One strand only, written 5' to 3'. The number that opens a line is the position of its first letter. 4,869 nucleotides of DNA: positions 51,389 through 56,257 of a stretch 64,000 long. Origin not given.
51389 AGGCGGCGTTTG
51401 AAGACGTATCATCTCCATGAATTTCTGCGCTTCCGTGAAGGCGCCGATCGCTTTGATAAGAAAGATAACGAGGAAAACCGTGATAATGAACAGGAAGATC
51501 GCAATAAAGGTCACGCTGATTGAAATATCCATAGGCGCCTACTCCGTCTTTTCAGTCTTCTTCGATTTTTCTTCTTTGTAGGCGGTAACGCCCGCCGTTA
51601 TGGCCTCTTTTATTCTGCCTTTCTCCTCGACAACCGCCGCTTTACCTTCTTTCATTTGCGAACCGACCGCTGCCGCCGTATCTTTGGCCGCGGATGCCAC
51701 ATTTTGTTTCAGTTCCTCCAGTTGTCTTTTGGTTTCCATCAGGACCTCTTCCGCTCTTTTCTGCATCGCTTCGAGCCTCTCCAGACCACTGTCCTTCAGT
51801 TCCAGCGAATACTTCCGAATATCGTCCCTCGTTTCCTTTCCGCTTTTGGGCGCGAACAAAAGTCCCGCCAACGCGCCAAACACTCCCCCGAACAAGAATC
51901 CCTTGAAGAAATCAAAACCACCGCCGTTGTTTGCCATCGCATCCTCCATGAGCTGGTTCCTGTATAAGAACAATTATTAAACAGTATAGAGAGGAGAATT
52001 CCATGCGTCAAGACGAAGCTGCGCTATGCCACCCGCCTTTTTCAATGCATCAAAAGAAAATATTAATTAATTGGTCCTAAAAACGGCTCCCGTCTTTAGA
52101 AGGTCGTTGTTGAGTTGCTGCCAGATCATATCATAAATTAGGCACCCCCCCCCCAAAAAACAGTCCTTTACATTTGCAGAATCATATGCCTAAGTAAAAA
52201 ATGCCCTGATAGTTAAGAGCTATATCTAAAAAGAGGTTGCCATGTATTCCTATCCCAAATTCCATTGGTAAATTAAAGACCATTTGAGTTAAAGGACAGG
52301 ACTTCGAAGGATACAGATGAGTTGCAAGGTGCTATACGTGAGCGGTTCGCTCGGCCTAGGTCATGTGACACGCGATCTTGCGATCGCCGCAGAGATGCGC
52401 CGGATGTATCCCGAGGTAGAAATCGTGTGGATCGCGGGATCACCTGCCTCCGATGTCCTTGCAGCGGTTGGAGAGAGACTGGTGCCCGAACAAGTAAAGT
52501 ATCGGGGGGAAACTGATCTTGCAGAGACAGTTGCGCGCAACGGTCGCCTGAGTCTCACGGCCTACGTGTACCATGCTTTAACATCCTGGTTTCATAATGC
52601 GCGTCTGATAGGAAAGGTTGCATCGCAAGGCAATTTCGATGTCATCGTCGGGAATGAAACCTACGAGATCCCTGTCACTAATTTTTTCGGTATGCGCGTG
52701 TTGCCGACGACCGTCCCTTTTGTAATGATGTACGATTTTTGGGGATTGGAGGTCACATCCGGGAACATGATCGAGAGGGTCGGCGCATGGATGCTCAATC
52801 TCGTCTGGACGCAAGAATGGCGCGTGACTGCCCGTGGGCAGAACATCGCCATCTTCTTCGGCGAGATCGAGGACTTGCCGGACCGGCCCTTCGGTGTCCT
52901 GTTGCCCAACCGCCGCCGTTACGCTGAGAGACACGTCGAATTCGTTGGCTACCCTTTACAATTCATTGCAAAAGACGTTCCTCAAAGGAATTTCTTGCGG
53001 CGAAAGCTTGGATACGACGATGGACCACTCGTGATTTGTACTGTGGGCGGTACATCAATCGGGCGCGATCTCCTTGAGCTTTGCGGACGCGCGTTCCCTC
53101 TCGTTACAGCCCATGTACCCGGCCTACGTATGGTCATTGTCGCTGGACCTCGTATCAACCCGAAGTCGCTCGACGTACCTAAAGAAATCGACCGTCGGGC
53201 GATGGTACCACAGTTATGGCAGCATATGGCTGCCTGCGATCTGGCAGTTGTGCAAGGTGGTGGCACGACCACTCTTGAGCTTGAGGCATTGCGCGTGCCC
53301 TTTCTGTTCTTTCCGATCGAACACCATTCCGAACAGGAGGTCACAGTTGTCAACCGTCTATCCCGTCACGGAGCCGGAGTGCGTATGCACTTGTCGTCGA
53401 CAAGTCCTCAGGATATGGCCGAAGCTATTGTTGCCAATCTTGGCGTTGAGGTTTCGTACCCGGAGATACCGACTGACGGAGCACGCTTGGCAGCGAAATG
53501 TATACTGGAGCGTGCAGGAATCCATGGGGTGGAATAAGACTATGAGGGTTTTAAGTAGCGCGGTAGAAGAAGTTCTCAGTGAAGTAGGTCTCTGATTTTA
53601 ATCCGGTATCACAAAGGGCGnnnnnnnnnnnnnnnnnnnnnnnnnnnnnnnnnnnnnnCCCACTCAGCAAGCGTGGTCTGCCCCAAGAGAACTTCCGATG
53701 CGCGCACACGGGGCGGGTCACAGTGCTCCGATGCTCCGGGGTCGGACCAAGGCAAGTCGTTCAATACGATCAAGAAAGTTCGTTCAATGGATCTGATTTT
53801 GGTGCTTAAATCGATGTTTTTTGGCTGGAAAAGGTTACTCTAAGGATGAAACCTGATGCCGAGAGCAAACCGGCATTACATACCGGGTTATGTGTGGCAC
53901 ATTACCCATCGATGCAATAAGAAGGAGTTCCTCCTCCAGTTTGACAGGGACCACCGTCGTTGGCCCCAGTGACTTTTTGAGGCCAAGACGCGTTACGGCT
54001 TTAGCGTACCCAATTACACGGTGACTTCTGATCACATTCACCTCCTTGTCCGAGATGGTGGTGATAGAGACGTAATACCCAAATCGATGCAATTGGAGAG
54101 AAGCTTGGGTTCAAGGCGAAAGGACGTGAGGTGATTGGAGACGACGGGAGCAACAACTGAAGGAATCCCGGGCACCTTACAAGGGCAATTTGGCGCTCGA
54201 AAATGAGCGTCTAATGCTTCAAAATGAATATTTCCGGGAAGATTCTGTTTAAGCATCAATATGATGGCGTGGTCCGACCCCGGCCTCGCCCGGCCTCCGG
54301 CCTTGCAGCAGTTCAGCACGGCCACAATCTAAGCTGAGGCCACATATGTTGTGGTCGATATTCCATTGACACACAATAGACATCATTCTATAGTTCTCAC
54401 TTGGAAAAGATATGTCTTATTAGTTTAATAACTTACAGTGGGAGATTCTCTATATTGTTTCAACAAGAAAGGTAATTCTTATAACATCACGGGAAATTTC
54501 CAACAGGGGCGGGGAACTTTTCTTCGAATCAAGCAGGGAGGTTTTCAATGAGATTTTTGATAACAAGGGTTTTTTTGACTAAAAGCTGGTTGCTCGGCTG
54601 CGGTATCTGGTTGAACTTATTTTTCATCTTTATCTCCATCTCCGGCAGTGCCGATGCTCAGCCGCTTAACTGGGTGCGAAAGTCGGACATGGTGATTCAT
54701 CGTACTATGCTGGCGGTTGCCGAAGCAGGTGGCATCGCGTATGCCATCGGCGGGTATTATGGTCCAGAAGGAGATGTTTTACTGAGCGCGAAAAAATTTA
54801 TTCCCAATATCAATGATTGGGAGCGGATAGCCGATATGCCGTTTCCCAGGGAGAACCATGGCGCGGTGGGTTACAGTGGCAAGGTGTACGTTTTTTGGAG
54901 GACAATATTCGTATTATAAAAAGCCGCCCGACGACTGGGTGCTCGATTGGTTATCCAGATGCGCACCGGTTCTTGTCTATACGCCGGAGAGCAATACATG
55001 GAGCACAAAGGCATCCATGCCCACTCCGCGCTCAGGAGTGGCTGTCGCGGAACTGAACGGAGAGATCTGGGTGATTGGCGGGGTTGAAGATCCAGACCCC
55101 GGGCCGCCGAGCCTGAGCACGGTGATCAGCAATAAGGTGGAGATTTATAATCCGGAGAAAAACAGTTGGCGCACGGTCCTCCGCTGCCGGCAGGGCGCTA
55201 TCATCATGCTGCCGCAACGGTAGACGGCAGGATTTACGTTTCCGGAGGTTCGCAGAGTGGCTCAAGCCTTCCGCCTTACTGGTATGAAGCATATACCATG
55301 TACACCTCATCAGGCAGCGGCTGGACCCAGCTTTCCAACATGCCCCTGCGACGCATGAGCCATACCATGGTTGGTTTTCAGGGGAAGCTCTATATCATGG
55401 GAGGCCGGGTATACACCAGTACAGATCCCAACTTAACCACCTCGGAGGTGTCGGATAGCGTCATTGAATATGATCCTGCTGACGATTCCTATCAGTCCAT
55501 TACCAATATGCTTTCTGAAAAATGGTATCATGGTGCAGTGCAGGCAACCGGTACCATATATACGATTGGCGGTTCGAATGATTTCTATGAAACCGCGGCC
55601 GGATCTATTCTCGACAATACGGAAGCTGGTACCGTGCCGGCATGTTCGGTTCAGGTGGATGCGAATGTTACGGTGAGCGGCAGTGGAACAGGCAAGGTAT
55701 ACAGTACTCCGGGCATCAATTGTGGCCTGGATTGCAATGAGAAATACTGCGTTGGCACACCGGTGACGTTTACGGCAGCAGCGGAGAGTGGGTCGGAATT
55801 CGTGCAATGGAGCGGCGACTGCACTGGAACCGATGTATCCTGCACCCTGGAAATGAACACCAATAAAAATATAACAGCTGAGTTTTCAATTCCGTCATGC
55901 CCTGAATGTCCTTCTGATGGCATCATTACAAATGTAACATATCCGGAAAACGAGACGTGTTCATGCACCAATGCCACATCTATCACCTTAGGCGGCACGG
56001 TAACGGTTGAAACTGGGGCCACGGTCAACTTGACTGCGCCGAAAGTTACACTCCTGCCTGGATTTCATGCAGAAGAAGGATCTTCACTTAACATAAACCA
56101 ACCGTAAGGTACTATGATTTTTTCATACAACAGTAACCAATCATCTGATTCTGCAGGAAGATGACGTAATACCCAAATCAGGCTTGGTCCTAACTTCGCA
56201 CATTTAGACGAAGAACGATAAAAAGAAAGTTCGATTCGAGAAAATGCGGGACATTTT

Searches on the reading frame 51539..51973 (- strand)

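Call 43: search_protein_families(library=pfam, proteins=[window:51539-51973:-], max_evalue=0.01)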
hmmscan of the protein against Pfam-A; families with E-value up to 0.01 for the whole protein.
window:51539-51973:- (144 aa): 1 family
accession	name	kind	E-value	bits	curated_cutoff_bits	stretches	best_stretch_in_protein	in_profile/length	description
PF12732.12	YtxH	-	3.7e-17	63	37.5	1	23-99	1-66/71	YtxH-like protein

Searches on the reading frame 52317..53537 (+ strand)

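Call 43: search_protein_families(library=pfam, proteins=[window:52317-53537:+], max_evalue=0.01)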
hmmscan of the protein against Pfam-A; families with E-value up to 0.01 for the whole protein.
window:52317-53537:+ (406 aa): 2 families
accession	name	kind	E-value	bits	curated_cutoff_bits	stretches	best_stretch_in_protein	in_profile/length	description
PF02684.21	LpxB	-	0.0012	18.3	22.6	1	195-329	140-283/374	Lipid-A-disaccharide synthetase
PF04101.22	Glyco_tran_28_C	-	0.0024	18.4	22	1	292-371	57-137/166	Glycosyltransferase family 28 C-terminal domain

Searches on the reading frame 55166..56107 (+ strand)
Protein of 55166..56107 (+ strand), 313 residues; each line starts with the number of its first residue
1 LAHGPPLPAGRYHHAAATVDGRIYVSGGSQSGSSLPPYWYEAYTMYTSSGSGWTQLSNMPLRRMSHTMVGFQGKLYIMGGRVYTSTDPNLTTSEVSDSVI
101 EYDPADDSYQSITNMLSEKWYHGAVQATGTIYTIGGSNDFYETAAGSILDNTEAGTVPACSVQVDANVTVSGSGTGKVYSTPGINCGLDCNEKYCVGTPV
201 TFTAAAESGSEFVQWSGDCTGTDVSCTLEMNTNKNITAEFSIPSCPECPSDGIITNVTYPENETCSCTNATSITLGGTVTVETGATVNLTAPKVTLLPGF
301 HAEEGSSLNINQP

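Call 43: search_protein_families(library=pfam, proteins=[window:55166-56107:+], max_evalue=0.01)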
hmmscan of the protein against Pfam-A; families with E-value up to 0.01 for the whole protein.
window:55166-56107:+ (313 aa): 11 families
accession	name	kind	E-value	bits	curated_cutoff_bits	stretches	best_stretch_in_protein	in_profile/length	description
PF01344.31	Kelch_1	-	7.4e-14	51.4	20.1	2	62-115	1-45/46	Kelch motif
PF24981.1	Beta-prop_ATRN-LZTR1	-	1.9e-13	50.8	50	1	8-138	145-281/289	Attractin/LZTR1 beta-propeller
PF07646.21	Kelch_2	-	2.4e-13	49.7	21.3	2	62-107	1-39/48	Kelch motif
PF25210.1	Kelch_FKB95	-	1.1e-11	45.4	70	1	3-116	72-183/268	FKB95, Kelch-repeats domain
PF18998.6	Flg_new_2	-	9e-11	42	23.6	1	168-241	3-70/73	Divergent InlB B-repeat domain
PF24681.1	Kelch_KLHDC2_KLHL20_DRC7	-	1.7e-10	41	50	1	7-136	100-221/221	KLHDC2/KLHL20/DRC7 Kelch-repeats domain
PF13964.12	Kelch_6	-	1.6e-09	37.8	25.3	2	63-115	2-46/50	Kelch motif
PF24996.1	NANM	-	4.5e-07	29.5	45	1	5-139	2-127/350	N-acetylneuraminate epimerase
PF19755.4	DUF6242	-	0.001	19.4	29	1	16-87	148-213/217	Domain of unknown function (DUF6242)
PF13418.12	Kelch_4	-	0.0018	18.6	21.6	0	63-81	2-21/49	Galactose oxidase, central domain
PF13415.12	Kelch_3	-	0.0052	17.4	22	0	21-69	2-46/48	Galactose oxidase, central domain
